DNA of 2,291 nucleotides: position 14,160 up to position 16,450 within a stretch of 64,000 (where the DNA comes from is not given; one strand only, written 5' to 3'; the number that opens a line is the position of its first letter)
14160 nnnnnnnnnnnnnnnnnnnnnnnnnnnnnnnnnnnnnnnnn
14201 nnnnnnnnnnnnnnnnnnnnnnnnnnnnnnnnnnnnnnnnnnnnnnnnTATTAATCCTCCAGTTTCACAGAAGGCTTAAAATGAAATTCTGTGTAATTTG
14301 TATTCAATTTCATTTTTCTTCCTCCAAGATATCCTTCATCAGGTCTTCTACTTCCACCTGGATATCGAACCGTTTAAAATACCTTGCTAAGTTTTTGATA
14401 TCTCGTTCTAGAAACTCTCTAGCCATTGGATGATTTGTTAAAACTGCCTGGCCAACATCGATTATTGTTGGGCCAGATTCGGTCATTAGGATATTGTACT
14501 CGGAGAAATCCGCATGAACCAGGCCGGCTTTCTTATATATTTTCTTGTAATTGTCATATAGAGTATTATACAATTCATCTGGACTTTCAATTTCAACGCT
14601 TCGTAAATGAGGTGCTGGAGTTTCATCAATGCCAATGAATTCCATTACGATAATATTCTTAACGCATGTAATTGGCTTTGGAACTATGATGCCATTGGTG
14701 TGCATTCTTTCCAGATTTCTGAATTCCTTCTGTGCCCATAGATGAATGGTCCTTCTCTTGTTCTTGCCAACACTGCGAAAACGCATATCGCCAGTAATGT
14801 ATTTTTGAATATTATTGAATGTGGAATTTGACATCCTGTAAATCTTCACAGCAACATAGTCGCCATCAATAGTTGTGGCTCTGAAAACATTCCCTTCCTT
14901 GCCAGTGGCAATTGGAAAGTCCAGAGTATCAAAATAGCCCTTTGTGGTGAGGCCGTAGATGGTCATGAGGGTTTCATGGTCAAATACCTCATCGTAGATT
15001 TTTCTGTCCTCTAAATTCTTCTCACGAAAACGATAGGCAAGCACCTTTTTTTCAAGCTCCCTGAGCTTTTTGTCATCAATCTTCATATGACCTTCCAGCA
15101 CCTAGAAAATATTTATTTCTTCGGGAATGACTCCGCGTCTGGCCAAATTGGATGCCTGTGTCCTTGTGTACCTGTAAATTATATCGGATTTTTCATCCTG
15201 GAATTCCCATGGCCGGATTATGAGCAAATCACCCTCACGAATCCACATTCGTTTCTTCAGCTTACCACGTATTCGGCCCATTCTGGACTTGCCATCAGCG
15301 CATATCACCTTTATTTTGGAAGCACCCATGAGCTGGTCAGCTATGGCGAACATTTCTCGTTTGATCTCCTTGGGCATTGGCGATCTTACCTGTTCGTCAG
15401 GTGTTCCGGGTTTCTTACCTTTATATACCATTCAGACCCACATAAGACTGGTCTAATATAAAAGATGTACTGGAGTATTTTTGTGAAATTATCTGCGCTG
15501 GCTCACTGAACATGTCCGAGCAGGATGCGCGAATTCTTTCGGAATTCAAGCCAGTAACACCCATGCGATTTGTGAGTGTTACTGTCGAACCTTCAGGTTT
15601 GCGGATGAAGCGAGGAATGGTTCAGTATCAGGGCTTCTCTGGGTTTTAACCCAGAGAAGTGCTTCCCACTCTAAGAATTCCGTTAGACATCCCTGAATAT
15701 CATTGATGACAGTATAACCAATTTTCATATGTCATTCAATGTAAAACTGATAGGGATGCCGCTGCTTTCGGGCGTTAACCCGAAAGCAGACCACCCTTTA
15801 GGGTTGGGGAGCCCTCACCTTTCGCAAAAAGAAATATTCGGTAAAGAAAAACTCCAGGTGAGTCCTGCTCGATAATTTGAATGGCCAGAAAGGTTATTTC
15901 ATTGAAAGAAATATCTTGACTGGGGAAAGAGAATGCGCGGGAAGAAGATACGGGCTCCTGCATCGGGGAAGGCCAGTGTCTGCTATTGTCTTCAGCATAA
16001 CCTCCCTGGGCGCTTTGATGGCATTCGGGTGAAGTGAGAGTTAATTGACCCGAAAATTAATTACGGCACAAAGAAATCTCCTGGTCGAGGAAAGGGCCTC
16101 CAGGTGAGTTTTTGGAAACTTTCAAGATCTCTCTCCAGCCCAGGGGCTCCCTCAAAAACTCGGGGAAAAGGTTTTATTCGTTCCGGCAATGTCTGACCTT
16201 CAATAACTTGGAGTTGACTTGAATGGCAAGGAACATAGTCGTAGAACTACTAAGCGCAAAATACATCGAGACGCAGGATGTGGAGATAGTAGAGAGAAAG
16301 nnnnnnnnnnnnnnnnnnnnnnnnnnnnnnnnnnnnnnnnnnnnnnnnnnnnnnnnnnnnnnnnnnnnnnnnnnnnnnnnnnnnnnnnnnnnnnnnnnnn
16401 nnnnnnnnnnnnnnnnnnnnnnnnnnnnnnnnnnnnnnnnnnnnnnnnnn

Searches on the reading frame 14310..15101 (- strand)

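Call 8: search_protein_families(library=pfam, proteins=[window:14310-15101:-], max_evalue=0.001)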
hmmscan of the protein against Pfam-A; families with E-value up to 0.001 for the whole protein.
window:14310-15101:- (263 aa): 3 families
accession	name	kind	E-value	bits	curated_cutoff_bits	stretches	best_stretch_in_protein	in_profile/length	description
PF01163.29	RIO1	-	7.8e-63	211.9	22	1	71-250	1-183/187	RIO domain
PF03109.22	ABC1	-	5.1e-10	39.3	22.9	1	126-244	128-231/244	ABC1 atypical kinase-like domain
PF06293.20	Kdo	-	0.00067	19.6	21.3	0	120-145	55-80/207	Lipopolysaccharide kinase (Kdo/WaaP) family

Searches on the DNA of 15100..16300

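Call 68: search_rna_families(source=window, start=15100, end=16300, threshold=evalue, max_evalue=1, show_alignments=2)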
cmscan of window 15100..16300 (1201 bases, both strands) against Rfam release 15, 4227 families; matches with E-value up to 1: 0.
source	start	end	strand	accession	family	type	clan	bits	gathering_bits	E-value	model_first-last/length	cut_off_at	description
